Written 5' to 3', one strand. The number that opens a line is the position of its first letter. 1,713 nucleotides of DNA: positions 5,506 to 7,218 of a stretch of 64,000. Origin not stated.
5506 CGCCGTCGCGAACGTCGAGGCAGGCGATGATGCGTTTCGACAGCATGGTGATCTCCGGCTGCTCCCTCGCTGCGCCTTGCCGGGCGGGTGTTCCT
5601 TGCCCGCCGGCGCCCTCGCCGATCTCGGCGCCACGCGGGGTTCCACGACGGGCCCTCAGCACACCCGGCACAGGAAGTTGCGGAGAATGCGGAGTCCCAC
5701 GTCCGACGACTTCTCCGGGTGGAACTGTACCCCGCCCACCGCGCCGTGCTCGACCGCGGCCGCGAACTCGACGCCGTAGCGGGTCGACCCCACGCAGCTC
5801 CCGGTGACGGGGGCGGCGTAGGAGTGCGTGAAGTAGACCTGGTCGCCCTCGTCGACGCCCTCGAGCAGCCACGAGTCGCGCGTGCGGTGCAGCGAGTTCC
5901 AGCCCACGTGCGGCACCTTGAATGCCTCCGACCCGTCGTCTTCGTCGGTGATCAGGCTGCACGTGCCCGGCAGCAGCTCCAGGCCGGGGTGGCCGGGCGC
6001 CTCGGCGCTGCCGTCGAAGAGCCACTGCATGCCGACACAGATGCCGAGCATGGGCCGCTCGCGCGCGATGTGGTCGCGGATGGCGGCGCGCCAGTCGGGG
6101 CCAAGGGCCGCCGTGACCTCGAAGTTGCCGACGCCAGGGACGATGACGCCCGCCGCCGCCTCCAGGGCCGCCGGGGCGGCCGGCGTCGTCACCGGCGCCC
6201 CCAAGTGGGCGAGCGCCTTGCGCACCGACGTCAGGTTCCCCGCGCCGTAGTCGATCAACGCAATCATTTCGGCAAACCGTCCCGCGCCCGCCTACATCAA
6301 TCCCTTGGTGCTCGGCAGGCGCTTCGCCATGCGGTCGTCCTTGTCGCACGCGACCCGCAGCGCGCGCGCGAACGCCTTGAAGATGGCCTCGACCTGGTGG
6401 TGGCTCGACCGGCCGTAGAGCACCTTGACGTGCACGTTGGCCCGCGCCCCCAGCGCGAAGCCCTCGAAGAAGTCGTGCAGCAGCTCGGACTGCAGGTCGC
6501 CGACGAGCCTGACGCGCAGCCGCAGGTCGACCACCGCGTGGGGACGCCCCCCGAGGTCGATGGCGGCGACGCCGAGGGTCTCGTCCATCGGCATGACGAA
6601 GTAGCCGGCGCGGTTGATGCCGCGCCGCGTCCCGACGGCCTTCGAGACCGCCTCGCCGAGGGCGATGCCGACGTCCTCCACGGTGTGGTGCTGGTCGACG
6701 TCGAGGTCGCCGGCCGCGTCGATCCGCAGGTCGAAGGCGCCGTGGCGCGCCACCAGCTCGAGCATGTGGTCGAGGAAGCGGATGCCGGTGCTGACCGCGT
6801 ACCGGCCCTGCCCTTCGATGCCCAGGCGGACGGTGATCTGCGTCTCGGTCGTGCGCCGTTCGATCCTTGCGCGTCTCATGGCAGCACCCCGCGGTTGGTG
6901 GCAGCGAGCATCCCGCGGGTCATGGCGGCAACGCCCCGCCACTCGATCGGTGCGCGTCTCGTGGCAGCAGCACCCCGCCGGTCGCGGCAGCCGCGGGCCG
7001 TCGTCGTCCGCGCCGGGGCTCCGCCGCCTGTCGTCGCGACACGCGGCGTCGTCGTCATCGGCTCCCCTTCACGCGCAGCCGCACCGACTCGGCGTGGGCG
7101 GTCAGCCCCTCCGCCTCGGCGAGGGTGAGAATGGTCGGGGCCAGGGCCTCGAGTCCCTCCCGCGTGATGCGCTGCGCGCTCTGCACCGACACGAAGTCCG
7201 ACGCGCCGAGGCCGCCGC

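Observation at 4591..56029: Recurrent pattern: locus-specific 48-99 bp tandem duplications sitting exactly on operon gene junctions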

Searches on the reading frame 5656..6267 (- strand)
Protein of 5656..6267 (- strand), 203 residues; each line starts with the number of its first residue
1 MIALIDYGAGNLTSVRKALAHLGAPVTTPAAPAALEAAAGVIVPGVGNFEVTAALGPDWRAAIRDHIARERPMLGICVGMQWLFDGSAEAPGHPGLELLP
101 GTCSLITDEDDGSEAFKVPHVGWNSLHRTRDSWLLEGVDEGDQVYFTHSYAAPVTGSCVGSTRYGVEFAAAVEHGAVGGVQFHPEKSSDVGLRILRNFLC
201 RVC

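Call 11: search_protein_families(library=pfam, proteins=[window:5656-6267:-])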
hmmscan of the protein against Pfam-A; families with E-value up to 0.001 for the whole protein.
window:5656-6267:- (203 aa): 3 families
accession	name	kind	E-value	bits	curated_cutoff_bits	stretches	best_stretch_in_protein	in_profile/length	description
PF00117.34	GATase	-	4.2e-18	66.1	22.8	1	4-200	2-188/190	Glutamine amidotransferase class-I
PF07685.20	GATase_3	-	0.0002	21.5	27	1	33-100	35-112/196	CobB/CobQ-like glutamine amidotransferase domain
PF07722.19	Peptidase_C26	-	0.00032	21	20.5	0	62-83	97-118/219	Peptidase C26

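Call 40: find_encoding_contigs(protein=window:5656-6267:-, flank=10000, max_places=10)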
Protein window:5656-6267:- (203 aa): 3 contigs read that carry it; 3 places shown.
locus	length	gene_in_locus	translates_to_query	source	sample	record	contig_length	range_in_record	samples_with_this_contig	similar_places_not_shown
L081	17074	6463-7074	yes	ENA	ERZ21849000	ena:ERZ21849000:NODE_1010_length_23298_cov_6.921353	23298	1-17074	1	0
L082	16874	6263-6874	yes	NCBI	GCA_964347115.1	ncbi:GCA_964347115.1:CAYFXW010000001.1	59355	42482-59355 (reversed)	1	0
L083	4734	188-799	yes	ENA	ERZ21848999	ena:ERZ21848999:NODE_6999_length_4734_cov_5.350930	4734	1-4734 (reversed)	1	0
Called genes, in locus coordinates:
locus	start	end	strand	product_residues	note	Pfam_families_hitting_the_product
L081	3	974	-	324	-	?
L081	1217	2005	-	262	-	PF00174:Oxidored_molyb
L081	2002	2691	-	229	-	PF01292:Ni_hydr_CYTB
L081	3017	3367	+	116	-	PF01502:PRA-CH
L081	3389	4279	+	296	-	PF01634:HisG, PF08029:HisG_C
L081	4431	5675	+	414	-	PF00815:Histidinol_dh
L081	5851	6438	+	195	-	PF00475:IGPD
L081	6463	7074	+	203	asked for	PF00117:GATase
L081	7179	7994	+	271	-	PF00977:His_biosynth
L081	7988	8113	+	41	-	-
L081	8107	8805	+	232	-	PF00977:His_biosynth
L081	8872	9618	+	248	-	PF03141:Methyltransf_29 (weak), PF13489:Methyltransf_23, PF07021:MetW (weak), PF13847:Methyltransf_31, PF08241:Methyltransf_11, PF08242:Methyltransf_12, PF13649:Methyltransf_25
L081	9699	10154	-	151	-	-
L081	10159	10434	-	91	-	-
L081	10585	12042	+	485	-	PF01553:Acyltransferase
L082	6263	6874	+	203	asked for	PF00117:GATase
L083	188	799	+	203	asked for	PF00117:GATase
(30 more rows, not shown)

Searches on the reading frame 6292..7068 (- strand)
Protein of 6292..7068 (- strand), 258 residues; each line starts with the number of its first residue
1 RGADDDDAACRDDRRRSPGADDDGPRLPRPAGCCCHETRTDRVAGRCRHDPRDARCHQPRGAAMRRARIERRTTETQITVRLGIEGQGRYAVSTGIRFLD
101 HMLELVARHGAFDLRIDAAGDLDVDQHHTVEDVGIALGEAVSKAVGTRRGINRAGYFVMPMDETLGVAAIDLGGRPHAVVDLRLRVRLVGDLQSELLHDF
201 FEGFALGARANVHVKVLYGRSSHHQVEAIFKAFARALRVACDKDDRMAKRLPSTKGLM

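Call 11: search_protein_families(library=pfam, proteins=[window:6292-7068:-])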
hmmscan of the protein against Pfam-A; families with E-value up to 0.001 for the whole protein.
window:6292-7068:- (258 aa): 1 family
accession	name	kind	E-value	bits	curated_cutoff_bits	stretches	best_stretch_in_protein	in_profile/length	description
PF00475.24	IGPD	-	4.2e-58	196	27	1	94-237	1-144/144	Imidazoleglycerol-phosphate dehydratase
